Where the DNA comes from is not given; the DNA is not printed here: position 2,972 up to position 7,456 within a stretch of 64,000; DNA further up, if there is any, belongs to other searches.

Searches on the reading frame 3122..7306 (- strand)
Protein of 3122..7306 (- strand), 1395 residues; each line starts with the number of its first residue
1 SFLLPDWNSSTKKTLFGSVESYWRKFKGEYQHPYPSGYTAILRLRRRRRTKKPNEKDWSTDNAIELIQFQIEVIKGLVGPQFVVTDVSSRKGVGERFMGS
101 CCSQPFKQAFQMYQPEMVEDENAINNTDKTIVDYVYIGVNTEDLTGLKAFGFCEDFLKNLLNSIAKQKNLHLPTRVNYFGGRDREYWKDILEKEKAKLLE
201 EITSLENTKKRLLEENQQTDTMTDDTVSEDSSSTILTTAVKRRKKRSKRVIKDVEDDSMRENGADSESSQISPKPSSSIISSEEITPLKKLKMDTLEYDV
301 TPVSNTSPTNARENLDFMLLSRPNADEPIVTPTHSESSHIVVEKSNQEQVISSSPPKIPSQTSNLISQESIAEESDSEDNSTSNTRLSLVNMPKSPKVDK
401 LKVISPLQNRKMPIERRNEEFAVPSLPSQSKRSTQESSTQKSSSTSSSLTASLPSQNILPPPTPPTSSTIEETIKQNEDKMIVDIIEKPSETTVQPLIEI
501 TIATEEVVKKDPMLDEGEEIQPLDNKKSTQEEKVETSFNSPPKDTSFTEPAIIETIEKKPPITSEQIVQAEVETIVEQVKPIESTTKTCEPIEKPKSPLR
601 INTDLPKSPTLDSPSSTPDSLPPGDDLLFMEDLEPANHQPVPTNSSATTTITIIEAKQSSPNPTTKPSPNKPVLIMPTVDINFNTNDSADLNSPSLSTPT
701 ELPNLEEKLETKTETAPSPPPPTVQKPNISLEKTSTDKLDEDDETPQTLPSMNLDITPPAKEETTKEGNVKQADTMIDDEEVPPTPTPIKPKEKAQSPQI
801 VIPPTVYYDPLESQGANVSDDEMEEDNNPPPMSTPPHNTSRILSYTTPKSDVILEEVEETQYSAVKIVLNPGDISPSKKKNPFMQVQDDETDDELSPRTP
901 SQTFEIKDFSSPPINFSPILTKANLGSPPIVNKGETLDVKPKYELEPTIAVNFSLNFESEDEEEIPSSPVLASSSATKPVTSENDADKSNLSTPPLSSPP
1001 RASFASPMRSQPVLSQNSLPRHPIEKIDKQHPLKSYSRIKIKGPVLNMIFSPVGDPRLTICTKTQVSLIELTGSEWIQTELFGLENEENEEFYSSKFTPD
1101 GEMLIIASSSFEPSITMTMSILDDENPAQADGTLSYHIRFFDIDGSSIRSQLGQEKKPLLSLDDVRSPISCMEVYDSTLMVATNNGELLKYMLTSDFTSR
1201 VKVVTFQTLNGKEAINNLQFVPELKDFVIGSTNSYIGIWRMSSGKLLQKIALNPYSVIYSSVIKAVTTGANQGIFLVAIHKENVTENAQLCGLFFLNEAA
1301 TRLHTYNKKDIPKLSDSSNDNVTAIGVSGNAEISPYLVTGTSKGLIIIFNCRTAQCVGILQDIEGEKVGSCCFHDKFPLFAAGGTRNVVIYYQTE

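Call 11: search_protein_families(library=pfam, proteins=[window:3122-7306:-], max_evalue=0.01)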
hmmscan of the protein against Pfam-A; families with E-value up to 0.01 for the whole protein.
window:3122-7306:- (1395 aa): 9 families
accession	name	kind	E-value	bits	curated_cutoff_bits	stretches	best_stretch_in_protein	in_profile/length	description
PF24814.1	WD40_Prp19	-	9.8e-06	25.3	320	0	1193-1250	116-173/281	Prp19 WD40 domain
PF24807.1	WD40_CDC20-Fz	-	1.6e-05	24.8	200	0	1306-1390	36-116/292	CDC20/Fizzy WD40 domain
PF25171.1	Beta-prop_WDR36-Utp21_1st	-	2e-05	24.6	80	1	1163-1390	62-261/266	WDR36/Utp21 first beta-propeller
PF25174.1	Beta-prop_THOC3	-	5.3e-05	22.8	305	0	1207-1252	124-169/272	THOC3 beta-propeller domain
PF23414.1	Beta-prop_EML_2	-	0.00016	21.5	90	0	1164-1244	37-113/266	Echinoderm microtubule-associated protein second beta-propeller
PF24817.1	WD40_WDHD1_1st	-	0.0026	17.4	109.9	0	1167-1375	87-275/291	WDHD1 first WD40 domain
PF23389.1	Beta-prop_WDR19_1st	-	0.0041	16.6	27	0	1302-1360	64-119/325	WDR19 first beta-propeller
PF23410.3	Beta-prop_VPS8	-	0.0057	16.1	28.9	0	1323-1354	21-52/358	Vps8 beta-propeller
PF23586.2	Beta-prop_NWD2_C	-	0.0096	15.5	33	0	1225-1284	20-74/341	NWD2 C-terminal beta-propeller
